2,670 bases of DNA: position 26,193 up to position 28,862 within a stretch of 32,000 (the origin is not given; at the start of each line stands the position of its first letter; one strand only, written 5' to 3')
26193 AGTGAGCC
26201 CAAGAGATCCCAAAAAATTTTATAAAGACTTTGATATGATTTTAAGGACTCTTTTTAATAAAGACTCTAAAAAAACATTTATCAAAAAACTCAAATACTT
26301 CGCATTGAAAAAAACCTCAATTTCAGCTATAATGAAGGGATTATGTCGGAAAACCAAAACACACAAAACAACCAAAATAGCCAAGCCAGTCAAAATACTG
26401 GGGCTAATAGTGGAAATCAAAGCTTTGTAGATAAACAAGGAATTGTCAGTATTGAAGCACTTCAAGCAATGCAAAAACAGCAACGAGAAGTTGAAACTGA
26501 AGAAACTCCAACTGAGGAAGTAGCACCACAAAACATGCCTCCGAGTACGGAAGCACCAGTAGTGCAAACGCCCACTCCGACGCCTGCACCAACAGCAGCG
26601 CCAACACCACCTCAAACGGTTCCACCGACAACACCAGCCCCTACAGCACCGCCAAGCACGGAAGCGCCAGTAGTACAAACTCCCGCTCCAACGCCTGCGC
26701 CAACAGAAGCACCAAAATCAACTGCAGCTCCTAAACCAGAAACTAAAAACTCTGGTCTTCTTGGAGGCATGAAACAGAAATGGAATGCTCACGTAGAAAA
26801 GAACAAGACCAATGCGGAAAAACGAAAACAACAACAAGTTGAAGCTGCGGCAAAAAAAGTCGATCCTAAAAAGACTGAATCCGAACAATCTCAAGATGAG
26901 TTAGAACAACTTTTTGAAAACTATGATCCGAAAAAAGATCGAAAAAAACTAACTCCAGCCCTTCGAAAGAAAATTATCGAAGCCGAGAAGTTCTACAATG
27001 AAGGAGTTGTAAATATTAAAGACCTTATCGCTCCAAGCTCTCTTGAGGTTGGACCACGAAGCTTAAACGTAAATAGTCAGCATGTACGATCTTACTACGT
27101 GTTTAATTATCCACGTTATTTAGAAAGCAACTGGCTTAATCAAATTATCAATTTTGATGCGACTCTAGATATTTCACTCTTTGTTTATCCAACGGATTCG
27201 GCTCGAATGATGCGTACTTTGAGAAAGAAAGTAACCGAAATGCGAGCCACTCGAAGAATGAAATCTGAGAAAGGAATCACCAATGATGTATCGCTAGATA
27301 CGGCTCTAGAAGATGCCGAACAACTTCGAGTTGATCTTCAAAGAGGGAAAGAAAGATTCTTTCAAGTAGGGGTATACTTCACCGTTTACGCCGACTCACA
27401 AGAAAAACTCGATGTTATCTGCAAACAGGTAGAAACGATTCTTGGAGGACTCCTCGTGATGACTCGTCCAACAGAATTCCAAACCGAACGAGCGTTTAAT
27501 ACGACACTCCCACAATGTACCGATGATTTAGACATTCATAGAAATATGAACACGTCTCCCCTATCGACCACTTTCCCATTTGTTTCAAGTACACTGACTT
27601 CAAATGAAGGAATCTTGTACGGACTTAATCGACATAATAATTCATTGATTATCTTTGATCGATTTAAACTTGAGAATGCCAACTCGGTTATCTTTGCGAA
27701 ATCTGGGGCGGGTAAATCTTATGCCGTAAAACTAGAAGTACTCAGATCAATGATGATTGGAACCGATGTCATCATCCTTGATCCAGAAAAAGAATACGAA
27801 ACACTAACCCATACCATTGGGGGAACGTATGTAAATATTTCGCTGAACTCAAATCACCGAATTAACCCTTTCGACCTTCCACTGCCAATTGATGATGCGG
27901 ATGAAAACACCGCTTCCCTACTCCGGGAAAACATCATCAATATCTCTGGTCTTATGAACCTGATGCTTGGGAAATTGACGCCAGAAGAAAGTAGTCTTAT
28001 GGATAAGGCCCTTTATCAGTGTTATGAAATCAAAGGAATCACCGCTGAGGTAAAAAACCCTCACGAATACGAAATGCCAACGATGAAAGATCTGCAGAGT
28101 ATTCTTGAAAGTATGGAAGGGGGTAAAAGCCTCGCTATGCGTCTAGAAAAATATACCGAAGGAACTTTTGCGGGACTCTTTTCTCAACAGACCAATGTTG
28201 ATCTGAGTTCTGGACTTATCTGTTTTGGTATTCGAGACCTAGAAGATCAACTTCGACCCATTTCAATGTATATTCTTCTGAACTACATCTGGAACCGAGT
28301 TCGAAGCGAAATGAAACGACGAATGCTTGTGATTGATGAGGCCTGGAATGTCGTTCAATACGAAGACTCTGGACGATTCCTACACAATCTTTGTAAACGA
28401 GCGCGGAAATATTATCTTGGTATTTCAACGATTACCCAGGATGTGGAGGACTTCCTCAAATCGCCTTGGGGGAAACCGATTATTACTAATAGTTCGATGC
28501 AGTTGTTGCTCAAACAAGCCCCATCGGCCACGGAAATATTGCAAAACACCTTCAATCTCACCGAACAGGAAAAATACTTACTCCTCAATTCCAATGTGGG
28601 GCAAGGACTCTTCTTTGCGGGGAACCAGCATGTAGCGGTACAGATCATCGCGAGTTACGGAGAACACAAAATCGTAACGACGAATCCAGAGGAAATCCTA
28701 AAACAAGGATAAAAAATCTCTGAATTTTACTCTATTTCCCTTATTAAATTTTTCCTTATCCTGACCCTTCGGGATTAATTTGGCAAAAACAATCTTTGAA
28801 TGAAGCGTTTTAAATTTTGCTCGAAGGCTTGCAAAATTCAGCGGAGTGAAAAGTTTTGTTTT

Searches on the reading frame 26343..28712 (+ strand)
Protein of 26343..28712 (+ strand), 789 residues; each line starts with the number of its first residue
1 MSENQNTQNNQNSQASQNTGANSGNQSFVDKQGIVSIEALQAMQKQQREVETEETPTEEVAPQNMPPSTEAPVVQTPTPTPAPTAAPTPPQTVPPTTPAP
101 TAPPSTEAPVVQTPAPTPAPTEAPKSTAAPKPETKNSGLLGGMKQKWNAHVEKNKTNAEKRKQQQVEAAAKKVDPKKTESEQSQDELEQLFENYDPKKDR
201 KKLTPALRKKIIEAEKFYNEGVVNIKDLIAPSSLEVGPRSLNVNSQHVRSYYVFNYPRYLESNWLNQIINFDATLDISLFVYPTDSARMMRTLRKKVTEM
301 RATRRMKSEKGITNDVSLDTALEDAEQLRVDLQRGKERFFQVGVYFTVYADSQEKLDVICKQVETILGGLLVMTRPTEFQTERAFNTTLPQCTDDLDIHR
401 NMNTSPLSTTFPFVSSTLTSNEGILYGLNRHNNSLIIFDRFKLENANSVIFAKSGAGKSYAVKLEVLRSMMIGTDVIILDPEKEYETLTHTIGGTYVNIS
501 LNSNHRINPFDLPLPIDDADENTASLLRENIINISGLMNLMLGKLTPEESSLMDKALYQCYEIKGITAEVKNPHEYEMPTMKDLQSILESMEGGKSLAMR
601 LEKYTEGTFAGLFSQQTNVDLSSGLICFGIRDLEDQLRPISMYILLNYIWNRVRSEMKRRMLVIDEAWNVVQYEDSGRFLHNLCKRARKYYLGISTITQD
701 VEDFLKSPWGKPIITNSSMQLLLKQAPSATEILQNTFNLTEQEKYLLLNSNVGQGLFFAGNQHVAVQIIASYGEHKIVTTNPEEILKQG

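Call 11: search_protein_families(library=pfam, proteins=[window:26343-28712:+])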
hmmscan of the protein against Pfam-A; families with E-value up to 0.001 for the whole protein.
window:26343-28712:+ (789 aa): 3 families
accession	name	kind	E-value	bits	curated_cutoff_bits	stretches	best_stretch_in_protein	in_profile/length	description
PF19044.6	P-loop_TraG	-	5.5e-25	88.3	25.8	1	443-751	27-346/413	TraG P-loop domain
PF12846.13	AAA_10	-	1e-10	41.6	27.5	1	444-503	20-82/362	AAA-like domain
PF01935.23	DUF87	-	5.1e-08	33.7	23.2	1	450-513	28-93/220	Helicase HerA, central domain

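Call 12: find_encoding_contigs(protein=window:26343-28712:+, flank=3000, max_places=10)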
Protein window:26343-28712:+ (789 aa): no gene with exactly this product is on record in the collection.

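Call 13: find_homologous_proteins(query=window:26343-28712:+, max_evalue=1e-20)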
Query window:26343-28712:+ (789 aa): 6886 proteins with E <= 1e-20 among 8000 candidates; the best 120 are listed.
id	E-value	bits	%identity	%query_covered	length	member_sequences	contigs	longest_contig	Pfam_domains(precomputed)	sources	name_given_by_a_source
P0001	0.0e+0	1769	100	100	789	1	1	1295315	PF19044.7,PF01935.24,PF12846.14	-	-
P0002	0.0e+0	1265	73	99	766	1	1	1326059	PF19044.7,PF01935.24,PF12846.14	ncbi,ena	-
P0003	0.0e+0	1211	74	91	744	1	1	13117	PF19044.7,PF01935.24,PF12846.14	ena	-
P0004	0.0e+0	1185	80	83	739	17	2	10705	PF19044.7,PF01935.24,PF12846.14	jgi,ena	-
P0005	0.0e+0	1183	77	85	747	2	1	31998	PF19044.7,PF01935.24,PF12846.14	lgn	-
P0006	0.0e+0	1166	73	90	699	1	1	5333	PF19044.7,PF01935.24,PF12846.14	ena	-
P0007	0.0e+0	1165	73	89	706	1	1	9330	PF19044.7,PF01935.24,PF12846.14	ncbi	-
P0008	0.0e+0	1164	72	92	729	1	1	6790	PF19044.7,PF01935.24,PF12846.14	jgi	jgi:conjugal transfer ATP-binding protein TraC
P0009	0.0e+0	1162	73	91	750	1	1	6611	PF19044.7,PF01935.24,PF12846.14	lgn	-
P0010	0.0e+0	1162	74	89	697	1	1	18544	PF19044.7,PF01935.24,PF12846.14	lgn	-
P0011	0.0e+0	1148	74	87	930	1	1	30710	PF19044.7,PF01935.24,PF12846.14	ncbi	-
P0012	0.0e+0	1133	71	89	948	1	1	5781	PF19044.7,PF01935.24,PF12846.14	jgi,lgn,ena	-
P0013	0.0e+0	1133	71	90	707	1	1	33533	PF19044.7,PF01935.24,PF12846.14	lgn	-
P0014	0.0e+0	1106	73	85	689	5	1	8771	PF19044.7,PF01935.24,PF12846.14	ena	-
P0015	0.0e+0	1101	73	83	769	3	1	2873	PF19044.7,PF01935.24,PF12846.14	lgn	-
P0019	0.0e+0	1081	73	84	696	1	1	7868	PF19044.7,PF01935.24,PF12846.14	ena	-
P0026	0.0e+0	1043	73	76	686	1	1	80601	PF19044.7,PF01935.24,PF12846.14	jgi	jgi:type IV secretory pathway VirB4 component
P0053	0.0e+0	1019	72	77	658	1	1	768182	PF19044.7,PF01935.24,PF12846.14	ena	-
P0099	4.1e-280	949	58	94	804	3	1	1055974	PF19044.7,PF01935.24,PF12846.14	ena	-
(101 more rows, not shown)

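Call 14: find_related_loci(query=window:26343-28712:+, collection=genome_contigs, flank=4000)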
Query window:26343-28712:+ (789 aa) in genome_contigs; peptide patterns used: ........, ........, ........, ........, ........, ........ (x = any residue, [..] = any of these).
84 stretches matched a pattern; 18 encode a relative of the query (tblastn E <= 1e-3); 18 distinct loci.
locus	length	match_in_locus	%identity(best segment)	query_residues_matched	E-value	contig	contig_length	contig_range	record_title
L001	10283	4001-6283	73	10-788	0e+0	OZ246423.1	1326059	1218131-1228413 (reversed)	MAG: Candidatus Altimarinota bacterium isolate 38dfdaa7-23c9-415c-95bd-71b6b8237c91 genome assembly, chromosome: 1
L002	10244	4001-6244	72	63-788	0e+0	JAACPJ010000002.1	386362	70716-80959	MAG: bacterium isolate CG_2015-02_41_16 CG_2015-02_curated_scaffold_17, whole genome shotgun sequence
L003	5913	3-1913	80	144-788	0e+0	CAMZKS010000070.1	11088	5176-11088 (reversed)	uncultured bacterium isolate RB_MAG_00020 genome assembly, contig: RB_MAG_00020_000000000095, whole genome shotgun seque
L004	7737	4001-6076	73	85-788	0e+0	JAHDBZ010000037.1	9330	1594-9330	MAG: Candidatus Gracilibacteria bacterium isolate MAG-122 RZ_20735, whole genome shotgun sequence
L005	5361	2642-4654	73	115-788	0e+0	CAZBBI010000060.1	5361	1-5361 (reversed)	MAG TPA_asm: uncultured Candidatus Peribacteria bacterium isolate binchicken_co47_194 genome assembly, contig: NODE_1281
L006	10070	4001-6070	70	111-788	0e+0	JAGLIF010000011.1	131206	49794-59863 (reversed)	MAG: Candidatus Gracilibacteria bacterium isolate RS_2_30 ROV157_2.bin.30.fa_11, whole genome shotgun sequence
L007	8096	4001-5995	73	113-788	0e+0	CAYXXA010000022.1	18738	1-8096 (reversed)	MAG TPA_asm: uncultured Candidatus Peribacteria bacterium isolate SRP144503_co3_131 genome assembly, contig: NODE_543_le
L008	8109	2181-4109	69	128-788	0e+0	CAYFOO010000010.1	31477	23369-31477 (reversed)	MAG TPA_asm: uncultured Candidatus Peribacteria bacterium isolate ERP019367_co2_108 genome assembly, contig: NODE_1137_l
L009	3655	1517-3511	66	117-788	0e+0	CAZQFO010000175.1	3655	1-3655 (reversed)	MAG TPA_asm: uncultured Candidatus Peribacteria bacterium isolate SRP077602_co7_132 genome assembly, contig: NODE_92386_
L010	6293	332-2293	66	120-786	0e+0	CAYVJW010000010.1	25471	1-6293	MAG TPA_asm: uncultured Candidatus Peribacteria bacterium isolate binchicken_co65_50 genome assembly, contig: NODE_7961_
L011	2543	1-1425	80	314-788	0e+0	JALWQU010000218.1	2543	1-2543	MAG: Candidatus Gracilibacteria bacterium isolate M2_metabat1_scaf2bin.085 M2_NODE_95268_length_2543_cov_1.737997, whole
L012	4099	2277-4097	60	10-583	0e+0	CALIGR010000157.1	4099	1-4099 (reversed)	MAG: uncultured Candidatus Gracilibacteria bacterium isolate R3_Bin_Bin_150_1 genome assembly, contig: c_000000443378, w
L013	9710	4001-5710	56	213-785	0e+0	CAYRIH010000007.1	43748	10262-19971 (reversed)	MAG TPA_asm: uncultured Candidatus Saccharibacteria bacterium isolate SRP179991_co3_23 genome assembly, contig: NODE_142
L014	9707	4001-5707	51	215-786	0e+0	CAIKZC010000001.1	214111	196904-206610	uncultured bacterium isolate AlinenLipids_bin-9080 genome assembly, contig: bin-9080:01/10, whole genome shotgun sequenc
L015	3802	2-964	84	468-788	0e+0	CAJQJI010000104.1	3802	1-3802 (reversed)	Candidatus Gracilibacteria bacterium isolate 0.2_20180502_Bin_MAXBIN_158_sub_1 genome assembly, contig: c_000000043464,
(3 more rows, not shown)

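Call 19: find_related_loci(query=window:26343-28712:+, collection=metagenome_contigs, flank=2500)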
Query window:26343-28712:+ (789 aa) in metagenome_contigs; peptide patterns used: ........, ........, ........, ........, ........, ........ (x = any residue, [..] = any of these).
149 stretches matched a pattern; 11 encode a relative of the query (tblastn E <= 1e-3); 11 distinct loci.
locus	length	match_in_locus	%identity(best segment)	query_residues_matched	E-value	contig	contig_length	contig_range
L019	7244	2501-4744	72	63-788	0e+0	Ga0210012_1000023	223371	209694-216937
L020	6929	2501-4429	80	138-788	0e+0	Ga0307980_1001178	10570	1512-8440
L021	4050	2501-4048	78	138-661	0e+0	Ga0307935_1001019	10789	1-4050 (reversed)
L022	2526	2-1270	83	366-788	0e+0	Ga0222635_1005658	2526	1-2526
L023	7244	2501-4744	72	63-788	0e+0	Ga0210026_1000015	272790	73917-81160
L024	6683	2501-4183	50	221-786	0e+0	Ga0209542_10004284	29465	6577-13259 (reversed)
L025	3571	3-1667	49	227-786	0e+0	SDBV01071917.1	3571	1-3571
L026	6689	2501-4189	42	216-782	2e-156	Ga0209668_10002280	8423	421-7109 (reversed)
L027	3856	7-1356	51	332-786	2e-154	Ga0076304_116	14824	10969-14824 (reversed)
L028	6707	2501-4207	50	215-786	0e+0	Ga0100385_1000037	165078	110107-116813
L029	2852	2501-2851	48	213-329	1e-32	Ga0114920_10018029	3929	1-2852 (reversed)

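Call 21: find_encoding_contigs(protein=P0003, flank=2500, max_places=2)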
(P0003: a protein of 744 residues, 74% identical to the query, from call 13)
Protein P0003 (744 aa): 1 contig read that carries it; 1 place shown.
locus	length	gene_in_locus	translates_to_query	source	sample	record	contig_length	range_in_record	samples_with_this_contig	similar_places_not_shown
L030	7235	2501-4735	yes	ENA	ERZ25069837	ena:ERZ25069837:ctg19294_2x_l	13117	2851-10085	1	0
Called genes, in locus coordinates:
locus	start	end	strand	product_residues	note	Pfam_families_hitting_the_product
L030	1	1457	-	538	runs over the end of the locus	PF02629:CoA_binding, PF13380:CoA_binding_2, PF13607:Succ_CoA_lig, PF19045:Ligase_CoA_2 (weak)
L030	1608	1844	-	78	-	-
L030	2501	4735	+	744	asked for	PF12846:AAA_10 (weak), PF19044:P-loop_TraG, PF01935:DUF87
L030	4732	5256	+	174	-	PF08123:DOT1 (faint), PF13489:Methyltransf_23, PF02390:Methyltransf_4 (weak), PF08242:Methyltransf_12 (weak)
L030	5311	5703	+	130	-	-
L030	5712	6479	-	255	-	PF03808:Glyco_tran_WecG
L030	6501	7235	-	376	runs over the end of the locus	PF13439:Glyco_transf_4, PF13579:Glyco_trans_4_4 (faint), PF20706:GT4-conflict, PF00534:Glycos_transf_1, PF13692:Glyco_trans_1_4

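Call 22: find_encoding_contigs(protein=P0005, flank=2500, max_places=2)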
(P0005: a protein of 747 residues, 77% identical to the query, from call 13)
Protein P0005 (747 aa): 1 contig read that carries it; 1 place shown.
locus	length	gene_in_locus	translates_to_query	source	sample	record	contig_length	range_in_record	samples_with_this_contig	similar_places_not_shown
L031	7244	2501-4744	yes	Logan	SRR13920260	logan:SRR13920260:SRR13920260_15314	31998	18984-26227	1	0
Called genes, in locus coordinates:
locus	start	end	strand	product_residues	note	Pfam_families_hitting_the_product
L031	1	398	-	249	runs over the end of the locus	PF01978:TrmB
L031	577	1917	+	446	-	PF03951:Gln-synt_N, PF00120:Gln-synt_C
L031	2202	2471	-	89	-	-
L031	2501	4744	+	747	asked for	PF01935:DUF87, PF12846:AAA_10 (faint), PF19044:P-loop_TraG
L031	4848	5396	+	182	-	PF02390:Methyltransf_4 (weak)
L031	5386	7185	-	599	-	PF00005:ABC_tran, PF02463:SMC_N (faint), PF13476:AAA_23 (faint), PF13555:AAA_29 (faint), PF01926:MMR_HSR1 (faint), PF13304:AAA_21 (weak), PF12848:ABC_tran_Xtn, PF00005:ABC_tran, +2 more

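Call 23: find_encoding_contigs(protein=P0010, flank=2500, max_places=2)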
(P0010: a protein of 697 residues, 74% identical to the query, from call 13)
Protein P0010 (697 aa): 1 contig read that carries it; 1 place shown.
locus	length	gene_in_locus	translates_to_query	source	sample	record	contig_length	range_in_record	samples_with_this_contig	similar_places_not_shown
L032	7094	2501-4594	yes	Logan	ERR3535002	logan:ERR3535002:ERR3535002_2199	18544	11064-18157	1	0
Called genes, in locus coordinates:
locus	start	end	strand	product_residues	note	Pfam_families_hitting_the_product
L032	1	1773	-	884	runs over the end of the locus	PF00690:Cation_ATPase_N, PF00122:E1-E2_ATPase, PF13246:Cation_ATPase, PF12710:HAD (weak), PF00702:Hydrolase, PF08282:Hydrolase_3 (faint), PF00689:Cation_ATPase_C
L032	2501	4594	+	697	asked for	PF12846:AAA_10 (faint), PF19044:P-loop_TraG, PF01935:DUF87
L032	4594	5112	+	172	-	PF02390:Methyltransf_4 (weak)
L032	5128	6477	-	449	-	PF04107:GCS2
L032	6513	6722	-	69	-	PF03831:YjdM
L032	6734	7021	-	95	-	-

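Call 24: find_encoding_contigs(protein=P0011, flank=2500, max_places=2)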
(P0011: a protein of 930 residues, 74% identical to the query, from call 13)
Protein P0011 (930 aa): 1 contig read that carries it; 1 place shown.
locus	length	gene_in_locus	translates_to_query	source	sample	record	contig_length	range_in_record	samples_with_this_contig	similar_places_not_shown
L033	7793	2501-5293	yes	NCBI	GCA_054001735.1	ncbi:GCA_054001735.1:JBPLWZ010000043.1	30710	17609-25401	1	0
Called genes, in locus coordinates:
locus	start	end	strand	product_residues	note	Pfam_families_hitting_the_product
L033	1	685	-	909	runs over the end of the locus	PF13289:SIR2_2 (weak)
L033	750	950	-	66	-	-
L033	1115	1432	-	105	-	-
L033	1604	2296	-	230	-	-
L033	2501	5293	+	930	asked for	PF01935:DUF87, PF12846:AAA_10 (weak), PF19044:P-loop_TraG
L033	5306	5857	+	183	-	-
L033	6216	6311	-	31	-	-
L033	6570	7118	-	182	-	PF13483:Lactamase_B_3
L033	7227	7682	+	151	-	PF02367:TsaE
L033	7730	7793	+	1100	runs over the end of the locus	-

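Call 25: find_encoding_contigs(protein=P0013, flank=2500, max_places=2)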
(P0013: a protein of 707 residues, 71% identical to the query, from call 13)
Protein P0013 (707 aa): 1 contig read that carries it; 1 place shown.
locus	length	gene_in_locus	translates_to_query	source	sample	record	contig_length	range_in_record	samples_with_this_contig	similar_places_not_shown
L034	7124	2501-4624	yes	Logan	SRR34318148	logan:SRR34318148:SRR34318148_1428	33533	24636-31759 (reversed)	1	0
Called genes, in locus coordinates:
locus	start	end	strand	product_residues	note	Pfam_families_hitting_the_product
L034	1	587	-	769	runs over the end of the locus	PF14397:ATPgrasp_ST, PF01071:GARS_A (faint), PF02655:ATP-grasp_3 (faint), PF02955:GSH-S_ATP (faint), PF08443:RimK (faint), PF08014:MATCAP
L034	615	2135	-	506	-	PF14402:7TM_transglut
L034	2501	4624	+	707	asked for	PF19044:P-loop_TraG, PF01935:DUF87 (weak), PF12846:AAA_10 (faint)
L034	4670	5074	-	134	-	PF08570:DUF1761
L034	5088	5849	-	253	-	PF01790:LGT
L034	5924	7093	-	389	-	PF28597:T2SSF_N (weak)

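Call 30: find_encoding_contigs(protein=P0026, flank=2500, max_places=2)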
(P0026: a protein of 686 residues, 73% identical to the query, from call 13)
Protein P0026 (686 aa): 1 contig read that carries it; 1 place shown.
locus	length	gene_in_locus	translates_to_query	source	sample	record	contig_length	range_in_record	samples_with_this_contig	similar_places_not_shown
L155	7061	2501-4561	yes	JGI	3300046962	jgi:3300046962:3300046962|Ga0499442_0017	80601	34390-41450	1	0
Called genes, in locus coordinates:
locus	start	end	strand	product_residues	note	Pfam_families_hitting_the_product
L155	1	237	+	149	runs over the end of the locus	PF00692:dUTPase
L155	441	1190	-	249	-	PF00702:Hydrolase, PF13419:HAD_2, PF13242:Hydrolase_like (weak)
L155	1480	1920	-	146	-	-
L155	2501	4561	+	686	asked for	PF12846:AAA_10, PF19044:P-loop_TraG, PF01935:DUF87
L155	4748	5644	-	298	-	PF04230:PS_pyruv_trans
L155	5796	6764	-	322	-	PF02618:YceG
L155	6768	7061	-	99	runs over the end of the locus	PF02575:YbaB_DNA_bd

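Call 31: find_encoding_contigs(protein=P0053, flank=2500, max_places=2)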
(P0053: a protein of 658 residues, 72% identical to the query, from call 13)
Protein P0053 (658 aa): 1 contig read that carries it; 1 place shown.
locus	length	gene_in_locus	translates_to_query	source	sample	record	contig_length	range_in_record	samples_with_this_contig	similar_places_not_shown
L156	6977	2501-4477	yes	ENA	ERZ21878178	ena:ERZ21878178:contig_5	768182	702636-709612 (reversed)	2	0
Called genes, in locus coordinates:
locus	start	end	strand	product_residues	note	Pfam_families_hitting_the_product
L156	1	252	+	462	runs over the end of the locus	-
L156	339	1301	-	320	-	PF00149:Metallophos, PF12850:Metallophos_2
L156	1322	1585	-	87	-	-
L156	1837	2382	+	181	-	-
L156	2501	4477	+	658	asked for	PF12846:AAA_10 (faint), PF19044:P-loop_TraG, PF01935:DUF87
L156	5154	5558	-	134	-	-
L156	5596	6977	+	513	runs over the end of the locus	PF13522:GATase_6, PF13537:GATase_7 (faint), PF00156:Pribosyltran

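Call 48: find_encoding_contigs(protein=P0014, flank=1500, max_places=2)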
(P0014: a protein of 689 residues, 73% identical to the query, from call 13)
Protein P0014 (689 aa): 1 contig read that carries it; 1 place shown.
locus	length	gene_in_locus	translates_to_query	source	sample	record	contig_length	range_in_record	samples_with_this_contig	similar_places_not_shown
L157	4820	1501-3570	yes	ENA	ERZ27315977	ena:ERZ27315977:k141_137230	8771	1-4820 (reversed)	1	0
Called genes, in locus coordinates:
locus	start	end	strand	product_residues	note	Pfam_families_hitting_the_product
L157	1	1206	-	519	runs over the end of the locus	PF14402:7TM_transglut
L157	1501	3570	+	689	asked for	PF01935:DUF87, PF12846:AAA_10 (weak), PF19044:P-loop_TraG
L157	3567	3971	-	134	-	PF08570:DUF1761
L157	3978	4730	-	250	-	PF01790:LGT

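Call 49: find_encoding_contigs(protein=P0019, flank=1500, max_places=2)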
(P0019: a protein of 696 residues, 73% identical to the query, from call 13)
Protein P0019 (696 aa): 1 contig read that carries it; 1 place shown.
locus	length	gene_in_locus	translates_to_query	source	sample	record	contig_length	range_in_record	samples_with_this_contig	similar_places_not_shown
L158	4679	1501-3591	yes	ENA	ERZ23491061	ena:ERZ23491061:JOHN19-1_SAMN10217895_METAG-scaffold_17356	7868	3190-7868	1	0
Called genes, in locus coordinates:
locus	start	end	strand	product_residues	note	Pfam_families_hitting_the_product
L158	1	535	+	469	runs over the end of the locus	PF11638:DnaA_N, PF00308:Bac_DnaA, PF00004:AAA (weak), PF13401:AAA_22 (faint), PF08299:Bac_DnaA_C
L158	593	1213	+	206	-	PF21176:RecR_HhH, PF01751:Toprim (weak), PF13662:Toprim_4, PF21175:RecR_C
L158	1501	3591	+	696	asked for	PF12846:AAA_10 (faint), PF01935:DUF87 (weak), PF19044:P-loop_TraG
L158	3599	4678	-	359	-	?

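Call 50: find_encoding_contigs(protein=P0009, flank=1500, max_places=2)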
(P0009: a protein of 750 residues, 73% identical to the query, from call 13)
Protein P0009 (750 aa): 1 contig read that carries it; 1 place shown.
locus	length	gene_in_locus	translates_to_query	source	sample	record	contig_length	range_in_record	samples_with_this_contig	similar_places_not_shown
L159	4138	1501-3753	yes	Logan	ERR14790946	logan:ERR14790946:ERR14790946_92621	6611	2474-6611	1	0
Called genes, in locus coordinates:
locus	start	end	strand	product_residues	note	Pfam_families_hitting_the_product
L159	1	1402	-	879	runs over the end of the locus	PF00690:Cation_ATPase_N, PF00122:E1-E2_ATPase, PF00702:Hydrolase, PF13246:Cation_ATPase, PF12710:HAD (weak), PF00689:Cation_ATPase_C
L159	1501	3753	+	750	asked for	PF01935:DUF87, PF19044:P-loop_TraG, PF12846:AAA_10 (faint)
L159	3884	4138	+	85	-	?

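Call 84: find_encoding_contigs(protein=P0099, flank=2500, max_places=2)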
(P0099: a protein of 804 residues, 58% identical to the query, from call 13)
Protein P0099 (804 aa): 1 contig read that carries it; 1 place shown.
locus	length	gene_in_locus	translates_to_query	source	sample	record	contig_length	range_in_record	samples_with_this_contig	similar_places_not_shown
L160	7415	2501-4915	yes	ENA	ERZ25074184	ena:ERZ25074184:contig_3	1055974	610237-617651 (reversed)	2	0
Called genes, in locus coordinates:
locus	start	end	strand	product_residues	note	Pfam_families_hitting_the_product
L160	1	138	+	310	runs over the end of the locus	PF01867:Cas_Cas1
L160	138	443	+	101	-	PF09827:CRISPR_Cas2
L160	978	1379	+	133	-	-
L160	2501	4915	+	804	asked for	PF19044:P-loop_TraG, PF01935:DUF87, PF12846:AAA_10 (weak)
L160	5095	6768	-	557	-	PF03485:Arg_tRNA_synt_N, PF00750:tRNA-synt_1d, PF05746:DALR_1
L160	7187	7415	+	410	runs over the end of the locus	PF11104:PilM_2 (weak), PF14450:FtsA (weak), PF02491:SHS2_FTSA, PF06723:MreB_Mbl (weak), PF14450:FtsA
